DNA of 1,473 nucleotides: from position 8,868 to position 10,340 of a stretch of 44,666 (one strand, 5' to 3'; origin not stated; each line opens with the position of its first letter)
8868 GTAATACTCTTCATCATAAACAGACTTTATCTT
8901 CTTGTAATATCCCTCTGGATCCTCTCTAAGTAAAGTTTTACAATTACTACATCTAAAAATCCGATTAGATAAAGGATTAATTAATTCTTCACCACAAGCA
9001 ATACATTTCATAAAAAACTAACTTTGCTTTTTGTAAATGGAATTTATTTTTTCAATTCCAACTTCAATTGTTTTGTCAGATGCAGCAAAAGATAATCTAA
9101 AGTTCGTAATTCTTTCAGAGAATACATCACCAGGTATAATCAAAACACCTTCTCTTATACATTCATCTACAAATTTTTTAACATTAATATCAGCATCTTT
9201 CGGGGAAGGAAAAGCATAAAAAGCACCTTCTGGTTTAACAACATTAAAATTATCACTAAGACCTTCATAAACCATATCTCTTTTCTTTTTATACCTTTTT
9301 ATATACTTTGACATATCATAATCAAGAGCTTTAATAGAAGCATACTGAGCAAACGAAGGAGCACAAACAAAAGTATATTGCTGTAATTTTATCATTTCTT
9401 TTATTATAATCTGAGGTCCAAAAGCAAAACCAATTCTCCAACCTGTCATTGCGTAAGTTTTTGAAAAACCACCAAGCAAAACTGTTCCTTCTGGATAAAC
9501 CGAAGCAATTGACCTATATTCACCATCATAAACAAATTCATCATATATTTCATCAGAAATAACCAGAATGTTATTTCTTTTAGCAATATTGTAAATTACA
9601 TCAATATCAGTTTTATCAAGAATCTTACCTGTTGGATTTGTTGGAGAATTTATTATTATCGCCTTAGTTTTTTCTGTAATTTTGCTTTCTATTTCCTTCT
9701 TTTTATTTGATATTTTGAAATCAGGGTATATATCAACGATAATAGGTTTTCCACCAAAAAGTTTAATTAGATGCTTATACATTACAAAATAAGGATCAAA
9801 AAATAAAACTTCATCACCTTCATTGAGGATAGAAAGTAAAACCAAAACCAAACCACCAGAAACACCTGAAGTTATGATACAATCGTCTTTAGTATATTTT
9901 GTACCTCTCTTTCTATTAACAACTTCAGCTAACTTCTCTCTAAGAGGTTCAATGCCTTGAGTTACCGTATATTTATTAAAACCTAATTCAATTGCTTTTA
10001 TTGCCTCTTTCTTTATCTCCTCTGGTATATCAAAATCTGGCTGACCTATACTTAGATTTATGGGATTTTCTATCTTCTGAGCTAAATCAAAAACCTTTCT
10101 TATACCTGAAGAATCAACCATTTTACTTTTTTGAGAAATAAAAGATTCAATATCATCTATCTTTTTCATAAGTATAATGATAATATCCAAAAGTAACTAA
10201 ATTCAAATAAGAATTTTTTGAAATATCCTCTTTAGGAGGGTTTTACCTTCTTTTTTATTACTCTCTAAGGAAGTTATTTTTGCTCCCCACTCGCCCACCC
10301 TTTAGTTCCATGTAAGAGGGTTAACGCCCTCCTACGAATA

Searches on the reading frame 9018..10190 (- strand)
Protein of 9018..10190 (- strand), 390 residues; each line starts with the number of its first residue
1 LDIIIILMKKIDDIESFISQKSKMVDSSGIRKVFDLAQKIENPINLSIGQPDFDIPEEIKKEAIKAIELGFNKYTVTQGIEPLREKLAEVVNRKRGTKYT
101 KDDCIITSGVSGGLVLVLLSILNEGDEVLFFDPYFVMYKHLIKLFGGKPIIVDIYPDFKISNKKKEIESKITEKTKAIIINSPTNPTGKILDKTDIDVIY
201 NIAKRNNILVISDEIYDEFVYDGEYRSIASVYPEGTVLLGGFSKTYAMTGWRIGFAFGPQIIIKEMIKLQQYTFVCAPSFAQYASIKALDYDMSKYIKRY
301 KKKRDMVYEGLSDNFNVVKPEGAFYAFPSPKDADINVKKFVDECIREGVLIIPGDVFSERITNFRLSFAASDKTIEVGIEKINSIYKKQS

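Call 12: search_protein_families(library=ncbifam, proteins=[window:9018-10190:-])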
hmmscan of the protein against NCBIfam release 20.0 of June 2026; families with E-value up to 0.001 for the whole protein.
window:9018-10190:- (390 aa): 101 families (the best 25 are shown)
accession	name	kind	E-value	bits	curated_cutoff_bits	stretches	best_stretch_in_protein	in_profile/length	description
NF041091.1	asp_aminotase_Arch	equivalog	1.1e-98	330.5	550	1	32-384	18-373/376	aspartate aminotransferase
NF005817.0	PRK07683.1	equivalog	1.6e-95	320.1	575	1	15-388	2-383/387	aminotransferase A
NF005816.0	PRK07682.1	equivalog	2.1e-95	319.6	620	1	17-388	5-385/390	aminotransferase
NF041364.1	GntC_guanitoxin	equivalog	6.1e-87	291.8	415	1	44-384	1-355/356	guanitoxin biosynthesis PLP-dependent (S)-gamma-hydroxy-L-arginine cyclodehydratase GntC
NF006229.0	PRK08361.1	equivalog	2.6e-76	257.2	624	1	15-384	7-386/391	aspartate aminotransferase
NF004975.0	PRK06348.1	equivalog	1.7e-75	254.4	549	1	16-382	4-379/384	pyridoxal phosphate-dependent aminotransferase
NF005588.0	PRK07309.1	equivalog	3.3e-75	253.4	576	1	20-387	9-387/391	pyridoxal phosphate-dependent aminotransferase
NF004769.0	PRK06107.1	equivalog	2.1e-68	230.9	617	1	30-384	22-396/402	aspartate transaminase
NF005305.0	PRK06836.1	equivalog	3e-68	230.9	376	1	22-388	9-393/396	pyridoxal phosphate-dependent aminotransferase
NF006230.0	PRK08363.1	equivalog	2.4e-66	224.2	534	1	30-388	15-394/398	alanine aminotransferase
NF004770.0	PRK06108.1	subfamily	2.4e-63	214.3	422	1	17-388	12-394/396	pyridoxal phosphate-dependent aminotransferase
NF006569.0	PRK09082.1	subfamily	4.4e-63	213.7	420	1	35-384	25-385/386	methionine aminotransferase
NF005744.0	PRK07568.1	subfamily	1.2e-62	212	389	1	18-327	3-323/398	pyridoxal phosphate-dependent aminotransferase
NF005601.0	PRK07337.1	equivalog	1.4e-61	208.7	496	1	32-386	26-392/394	pyridoxal phosphate-dependent aminotransferase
NF009079.0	PRK12414.1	subfamily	1.8e-59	201.7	481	1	16-384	3-383/384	methionine aminotransferase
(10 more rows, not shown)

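Call 14: find_encoding_contigs(protein=window:9018-10190:-, flank=10000, max_places=10)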
Protein window:9018-10190:- (390 aa): no gene with exactly this product is on record in the collection.

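Call 19: find_homologous_proteins(query=window:9018-10169:-, max_evalue=1e-60)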
Query window:9018-10169:- (383 aa): 7429 proteins with E <= 1e-60 among 8000 candidates; the best 120 are listed.
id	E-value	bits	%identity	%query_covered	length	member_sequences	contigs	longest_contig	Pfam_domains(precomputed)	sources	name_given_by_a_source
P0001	6.0e-246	833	99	100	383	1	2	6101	PF00155.28,PF01053.27,PF01041.24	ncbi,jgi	ncbi:MAG: pyridoxal phosphate-dependent aminotransferase [Brevinematia bacterium]|jgi:aspartate amin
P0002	1.4e-245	832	99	100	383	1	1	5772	PF00155.28,PF01053.27,PF01041.24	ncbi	ncbi:MAG: pyridoxal phosphate-dependent aminotransferase [Brevinematia bacterium]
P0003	1.6e-199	681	78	99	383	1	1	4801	PF00155.28,PF01053.27,PF01041.24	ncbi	ncbi:MAG: pyridoxal phosphate-dependent aminotransferase [Brevinematia bacterium]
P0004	3.4e-199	680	77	100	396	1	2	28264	PF00155.28,PF01053.27,PF01041.24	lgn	-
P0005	5.5e-199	679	78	99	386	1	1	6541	PF00155.28,PF01053.27,PF01041.24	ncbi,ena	-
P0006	1.3e-198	678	79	100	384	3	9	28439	PF00155.28,PF01053.27,PF01041.24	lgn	-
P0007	1.6e-198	677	76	100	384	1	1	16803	PF00155.28,PF01053.27,PF01041.24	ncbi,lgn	ncbi:MAG: pyridoxal phosphate-dependent aminotransferase [Brevinematia bacterium]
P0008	1.3e-197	674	78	99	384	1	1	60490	PF00155.28,PF00266.26,PF01053.27,PF01041.24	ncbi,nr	ncbi:MAG: pyridoxal phosphate-dependent aminotransferase [Brevinematales bacterium]|nr:pyridoxal pho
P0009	2.1e-197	674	77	100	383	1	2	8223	PF00155.28,PF01053.27,PF01041.24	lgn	-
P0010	1.7e-196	671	78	99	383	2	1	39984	PF00155.28,PF01053.27,PF01041.24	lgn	-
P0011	1.1e-193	661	76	99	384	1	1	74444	PF00155.28,PF01053.27,PF01041.24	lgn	-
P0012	2.7e-190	650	76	99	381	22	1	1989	PF00155.28,PF01053.27,PF01041.24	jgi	-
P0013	2.9e-189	647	76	99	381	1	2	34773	PF00155.28,PF01053.27,PF01041.24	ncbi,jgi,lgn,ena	-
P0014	9.4e-186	635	74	99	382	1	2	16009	PF00155.28,PF01053.27,PF01041.24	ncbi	-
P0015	6.5e-185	633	73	98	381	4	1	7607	PF00155.28,PF01053.27,PF01041.24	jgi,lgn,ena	-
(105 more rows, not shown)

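Call 21: find_encoding_contigs(protein=P0001, flank=10000, max_places=4)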
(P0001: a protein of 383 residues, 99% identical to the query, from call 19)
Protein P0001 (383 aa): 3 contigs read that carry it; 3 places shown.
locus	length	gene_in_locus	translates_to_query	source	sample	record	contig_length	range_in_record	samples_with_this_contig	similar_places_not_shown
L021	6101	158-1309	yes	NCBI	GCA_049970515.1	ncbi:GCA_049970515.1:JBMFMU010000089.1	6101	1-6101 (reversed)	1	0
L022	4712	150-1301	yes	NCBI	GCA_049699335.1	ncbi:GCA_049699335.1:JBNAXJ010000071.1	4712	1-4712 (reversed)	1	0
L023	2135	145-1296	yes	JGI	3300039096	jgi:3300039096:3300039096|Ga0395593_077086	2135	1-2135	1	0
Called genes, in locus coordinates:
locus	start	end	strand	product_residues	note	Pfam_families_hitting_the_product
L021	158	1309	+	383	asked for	PF00155:Aminotran_1_2, PF01041:DegT_DnrJ_EryC1, PF01053:Cys_Met_Meta_PP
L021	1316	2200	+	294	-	PF13489:Methyltransf_23, PF13847:Methyltransf_31, PF08241:Methyltransf_11, PF08242:Methyltransf_12, PF13649:Methyltransf_25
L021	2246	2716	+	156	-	PF03963:FlgD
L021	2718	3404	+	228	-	PF02348:CTP_transf_3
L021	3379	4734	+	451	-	PF00041:fn3 (weak)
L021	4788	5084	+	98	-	-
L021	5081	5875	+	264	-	PF02405:MlaE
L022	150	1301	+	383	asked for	PF00155:Aminotran_1_2, PF01041:DegT_DnrJ_EryC1, PF01053:Cys_Met_Meta_PP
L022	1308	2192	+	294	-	PF13489:Methyltransf_23, PF13847:Methyltransf_31, PF08241:Methyltransf_11, PF08242:Methyltransf_12, PF13649:Methyltransf_25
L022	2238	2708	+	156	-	PF03963:FlgD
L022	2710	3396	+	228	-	PF02348:CTP_transf_3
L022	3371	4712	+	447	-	PF00041:fn3 (weak)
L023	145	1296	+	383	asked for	PF00155:Aminotran_1_2, PF01041:DegT_DnrJ_EryC1, PF01053:Cys_Met_Meta_PP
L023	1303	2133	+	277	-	?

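Call 22: find_encoding_contigs(protein=P0002, flank=10000, max_places=4)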
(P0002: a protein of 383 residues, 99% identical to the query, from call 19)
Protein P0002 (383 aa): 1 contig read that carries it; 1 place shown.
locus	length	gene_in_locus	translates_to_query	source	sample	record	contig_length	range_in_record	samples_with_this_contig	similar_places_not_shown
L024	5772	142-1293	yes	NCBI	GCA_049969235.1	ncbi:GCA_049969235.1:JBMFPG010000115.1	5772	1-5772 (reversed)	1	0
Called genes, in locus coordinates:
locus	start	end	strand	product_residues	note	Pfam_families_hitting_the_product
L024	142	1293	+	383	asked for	PF00155:Aminotran_1_2, PF01041:DegT_DnrJ_EryC1, PF01053:Cys_Met_Meta_PP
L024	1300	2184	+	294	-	PF13489:Methyltransf_23, PF13847:Methyltransf_31, PF08241:Methyltransf_11, PF08242:Methyltransf_12, PF13649:Methyltransf_25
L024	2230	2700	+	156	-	PF03963:FlgD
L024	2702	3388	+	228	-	PF02348:CTP_transf_3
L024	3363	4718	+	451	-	PF00041:fn3 (weak)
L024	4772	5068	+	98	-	-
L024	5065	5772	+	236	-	PF02405:MlaE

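Call 23: find_encoding_contigs(protein=P0008, flank=10000, max_places=3)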
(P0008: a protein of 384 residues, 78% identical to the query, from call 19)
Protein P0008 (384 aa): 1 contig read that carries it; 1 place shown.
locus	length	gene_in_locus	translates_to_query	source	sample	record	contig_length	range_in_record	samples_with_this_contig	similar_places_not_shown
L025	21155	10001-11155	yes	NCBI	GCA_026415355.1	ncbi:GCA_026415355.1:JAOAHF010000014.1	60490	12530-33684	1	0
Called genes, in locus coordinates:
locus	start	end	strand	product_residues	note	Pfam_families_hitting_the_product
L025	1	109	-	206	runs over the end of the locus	PF00163:Ribosomal_S4, PF01479:S4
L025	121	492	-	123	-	PF00411:Ribosomal_S11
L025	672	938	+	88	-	PF00312:Ribosomal_S15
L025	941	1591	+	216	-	PF02163:Peptidase_M50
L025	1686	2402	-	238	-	PF13429:TPR_15 (faint), PF14561:TPR_20 (faint), PF23558:TPR_P4H (faint), PF13432:TPR_16 (weak), PF22205:Csm6_6H (weak), PF25063:ARM_TT21_C, PF12895:ANAPC3 (weak), PF14559:TPR_19 (weak), +15 more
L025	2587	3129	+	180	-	PF01842:ACT (faint), PF13740:ACT_6, PF22629:ACT_AHAS_ss (faint), PF13740:ACT_6 (weak)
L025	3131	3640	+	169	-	PF01327:Pep_deformylase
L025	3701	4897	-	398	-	PF17785:PUA_3, PF10672:Methyltrans_SAM, PF02475:TRM5-TYW2_MTfase, PF05175:MTS (weak), PF03602:Cons_hypoth95, PF09445:Methyltransf_15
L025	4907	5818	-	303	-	PF02355:SecD_SecF_C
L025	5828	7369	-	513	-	PF21760:SecD_1st, PF22599:SecDF_P1_head, PF02355:SecD_SecF_C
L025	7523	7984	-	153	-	-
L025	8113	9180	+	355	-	-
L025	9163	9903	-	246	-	-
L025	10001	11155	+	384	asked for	PF00155:Aminotran_1_2, PF01041:DegT_DnrJ_EryC1 (weak), PF01053:Cys_Met_Meta_PP, PF00266:Aminotran_5 (weak)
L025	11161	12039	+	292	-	PF01209:Ubie_methyltran (weak), PF08003:Methyltransf_9 (weak), PF13489:Methyltransf_23, PF13847:Methyltransf_31, PF08241:Methyltransf_11, PF08242:Methyltransf_12, PF13649:Methyltransf_25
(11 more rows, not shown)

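Call 24: find_encoding_contigs(protein=P0011, flank=10000, max_places=3)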
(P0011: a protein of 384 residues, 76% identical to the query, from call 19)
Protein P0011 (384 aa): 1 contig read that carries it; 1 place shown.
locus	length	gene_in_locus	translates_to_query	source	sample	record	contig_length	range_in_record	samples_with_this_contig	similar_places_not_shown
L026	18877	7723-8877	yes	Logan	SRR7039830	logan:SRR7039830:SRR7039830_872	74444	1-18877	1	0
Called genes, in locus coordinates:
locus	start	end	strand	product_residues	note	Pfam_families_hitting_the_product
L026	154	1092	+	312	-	PF25145:NfeD1b_N (weak), PF01343:Peptidase_S49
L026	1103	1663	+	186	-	-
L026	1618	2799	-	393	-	PF01168:Ala_racemase_N, PF00842:Ala_racemase_C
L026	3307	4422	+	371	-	PF00226:DnaJ, PF01556:DnaJ_C, PF00684:DnaJ_CXXCXGXG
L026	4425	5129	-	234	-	PF00005:ABC_tran, PF13304:AAA_21 (faint)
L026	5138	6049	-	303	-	PF07549:Sec_GG (weak), PF02355:SecD_SecF_C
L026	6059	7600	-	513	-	PF21760:SecD_1st, PF22599:SecDF_P1_head, PF02355:SecD_SecF_C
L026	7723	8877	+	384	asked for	PF00155:Aminotran_1_2, PF01041:DegT_DnrJ_EryC1, PF01053:Cys_Met_Meta_PP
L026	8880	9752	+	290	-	PF13489:Methyltransf_23, PF13847:Methyltransf_31, PF08241:Methyltransf_11, PF08242:Methyltransf_12, PF13649:Methyltransf_25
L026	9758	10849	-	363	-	PF10555:MraY_sig1 (weak), PF00953:Glycos_transf_4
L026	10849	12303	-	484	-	PF04715:, PF00425:Chorismate_bind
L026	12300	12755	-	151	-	PF09424:YqeY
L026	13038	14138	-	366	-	PF13353:Fer4_12 (weak), PF04055:Radical_SAM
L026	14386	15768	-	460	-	PF00128:Alpha-amylase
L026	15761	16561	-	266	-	PF13476:AAA_23, PF00005:ABC_tran, PF13175:AAA_15 (weak), PF13304:AAA_21 (faint), PF12399:BCA_ABC_TP_C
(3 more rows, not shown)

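Call 31: find_encoding_contigs(protein=P0006, flank=10000, max_places=3)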
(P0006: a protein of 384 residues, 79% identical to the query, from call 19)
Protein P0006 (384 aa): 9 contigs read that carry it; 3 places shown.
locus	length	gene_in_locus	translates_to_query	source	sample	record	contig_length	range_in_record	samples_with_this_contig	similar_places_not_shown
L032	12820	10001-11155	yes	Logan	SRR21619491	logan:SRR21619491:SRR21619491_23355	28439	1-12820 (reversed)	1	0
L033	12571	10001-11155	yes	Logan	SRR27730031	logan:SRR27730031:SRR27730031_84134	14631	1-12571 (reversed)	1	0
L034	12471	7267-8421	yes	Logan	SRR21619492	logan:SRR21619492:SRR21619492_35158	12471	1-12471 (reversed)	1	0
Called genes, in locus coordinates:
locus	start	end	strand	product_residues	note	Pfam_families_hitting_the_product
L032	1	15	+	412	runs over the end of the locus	-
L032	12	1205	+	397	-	-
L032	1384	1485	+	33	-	-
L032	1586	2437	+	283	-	PF03415:Peptidase_C11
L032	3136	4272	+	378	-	PF00712:DNA_pol3_beta, PF02767:DNA_pol3_beta_2, PF02768:DNA_pol3_beta_3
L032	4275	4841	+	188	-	PF08207:EFP_N, PF01132:EFP, PF09285:Elong-fact-P_C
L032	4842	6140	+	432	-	PF12704:MacB_PCD, PF02687:FtsX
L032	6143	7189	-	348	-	PF02618:YceG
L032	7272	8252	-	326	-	PF04055:Radical_SAM, PF13353:Fer4_12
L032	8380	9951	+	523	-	PF00496:SBP_bac_5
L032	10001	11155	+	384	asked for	PF00155:Aminotran_1_2, PF01041:DegT_DnrJ_EryC1, PF01053:Cys_Met_Meta_PP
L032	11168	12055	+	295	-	PF13489:Methyltransf_23, PF01209:Ubie_methyltran (weak), PF08003:Methyltransf_9 (weak), PF02353:CMAS (weak), PF13847:Methyltransf_31, PF08241:Methyltransf_11, PF08242:Methyltransf_12, PF13649:Methyltransf_25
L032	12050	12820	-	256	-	?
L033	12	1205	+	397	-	-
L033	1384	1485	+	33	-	-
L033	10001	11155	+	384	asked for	PF00155:Aminotran_1_2, PF01041:DegT_DnrJ_EryC1, PF01053:Cys_Met_Meta_PP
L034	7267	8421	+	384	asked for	PF00155:Aminotran_1_2, PF01041:DegT_DnrJ_EryC1, PF01053:Cys_Met_Meta_PP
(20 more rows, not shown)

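Call 32: find_encoding_contigs(protein=P0010, flank=10000, max_places=2)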
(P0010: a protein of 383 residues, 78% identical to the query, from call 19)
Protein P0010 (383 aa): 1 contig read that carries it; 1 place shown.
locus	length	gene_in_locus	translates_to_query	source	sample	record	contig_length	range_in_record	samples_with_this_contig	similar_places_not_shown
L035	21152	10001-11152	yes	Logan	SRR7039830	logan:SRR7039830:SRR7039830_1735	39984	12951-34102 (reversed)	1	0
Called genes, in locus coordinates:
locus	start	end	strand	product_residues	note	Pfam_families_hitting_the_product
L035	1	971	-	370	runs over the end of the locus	PF01168:Ala_racemase_N, PF00842:Ala_racemase_C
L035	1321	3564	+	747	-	PF02922:CBM_48, PF00128:Alpha-amylase, PF02806:Alpha-amylase_C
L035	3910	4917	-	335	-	PF01551:Peptidase_M23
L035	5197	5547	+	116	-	-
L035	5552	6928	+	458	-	PF27359:TP_0179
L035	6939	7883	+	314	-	-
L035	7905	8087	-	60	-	-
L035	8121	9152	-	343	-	PF02653:BPD_transp_2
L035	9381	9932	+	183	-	-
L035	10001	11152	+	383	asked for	PF00155:Aminotran_1_2, PF01041:DegT_DnrJ_EryC1, PF01053:Cys_Met_Meta_PP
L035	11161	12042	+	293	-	PF01209:Ubie_methyltran (weak), PF13489:Methyltransf_23, PF13847:Methyltransf_31, PF08241:Methyltransf_11, PF08242:Methyltransf_12, PF13649:Methyltransf_25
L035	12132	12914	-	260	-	PF01026:TatD_DNase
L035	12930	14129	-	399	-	PF00155:Aminotran_1_2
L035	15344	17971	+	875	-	PF01411:tRNA-synt_2c, PF07973:tRNA_SAD, PF02272:DHHA1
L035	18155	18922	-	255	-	-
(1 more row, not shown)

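Call 33: find_encoding_contigs(protein=P0013, flank=10000, max_places=2)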
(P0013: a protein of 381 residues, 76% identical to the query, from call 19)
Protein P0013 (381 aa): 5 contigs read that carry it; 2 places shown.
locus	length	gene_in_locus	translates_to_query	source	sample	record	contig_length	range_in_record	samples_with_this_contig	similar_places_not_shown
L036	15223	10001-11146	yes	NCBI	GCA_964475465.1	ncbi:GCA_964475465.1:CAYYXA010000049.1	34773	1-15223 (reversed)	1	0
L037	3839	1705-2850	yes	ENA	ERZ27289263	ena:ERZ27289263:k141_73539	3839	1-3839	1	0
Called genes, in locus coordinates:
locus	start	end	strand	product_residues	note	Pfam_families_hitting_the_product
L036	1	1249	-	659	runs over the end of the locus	PF00122:E1-E2_ATPase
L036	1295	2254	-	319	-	PF23446:LysM1_NFP_LYK (faint), PF23472:LysM2_CERK1_LYK3_4_5 (faint), PF01476:LysM, PF23457:LysM2_NFP (faint), PF23473:LysM3_LYK4_5 (faint), PF01476:LysM, PF01551:Peptidase_M23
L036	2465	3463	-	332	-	PF01625:PMSR, PF01641:SelR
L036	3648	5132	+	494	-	PF02652:Lactate_perm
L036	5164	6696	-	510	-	PF00117:GATase, PF07722:Peptidase_C26, PF02540:NAD_synthase (faint), PF00958:GMP_synt_C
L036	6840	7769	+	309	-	PF00551:Formyl_trans_N, PF02911:Formyl_trans_C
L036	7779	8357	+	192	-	PF00908:dTDP_sugar_isom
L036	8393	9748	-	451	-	PF04932:Wzy_C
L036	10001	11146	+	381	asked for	PF00155:Aminotran_1_2, PF01041:DegT_DnrJ_EryC1, PF01053:Cys_Met_Meta_PP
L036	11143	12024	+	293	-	PF01209:Ubie_methyltran, PF07942:CARME (faint), PF08003:Methyltransf_9 (weak), PF13489:Methyltransf_23, PF13847:Methyltransf_31, PF08241:Methyltransf_11, PF08242:Methyltransf_12, PF13649:Methyltransf_25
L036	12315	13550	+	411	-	-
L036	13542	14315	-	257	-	-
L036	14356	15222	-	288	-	?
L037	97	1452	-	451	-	PF04932:Wzy_C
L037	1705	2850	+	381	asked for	PF00155:Aminotran_1_2, PF01041:DegT_DnrJ_EryC1, PF01053:Cys_Met_Meta_PP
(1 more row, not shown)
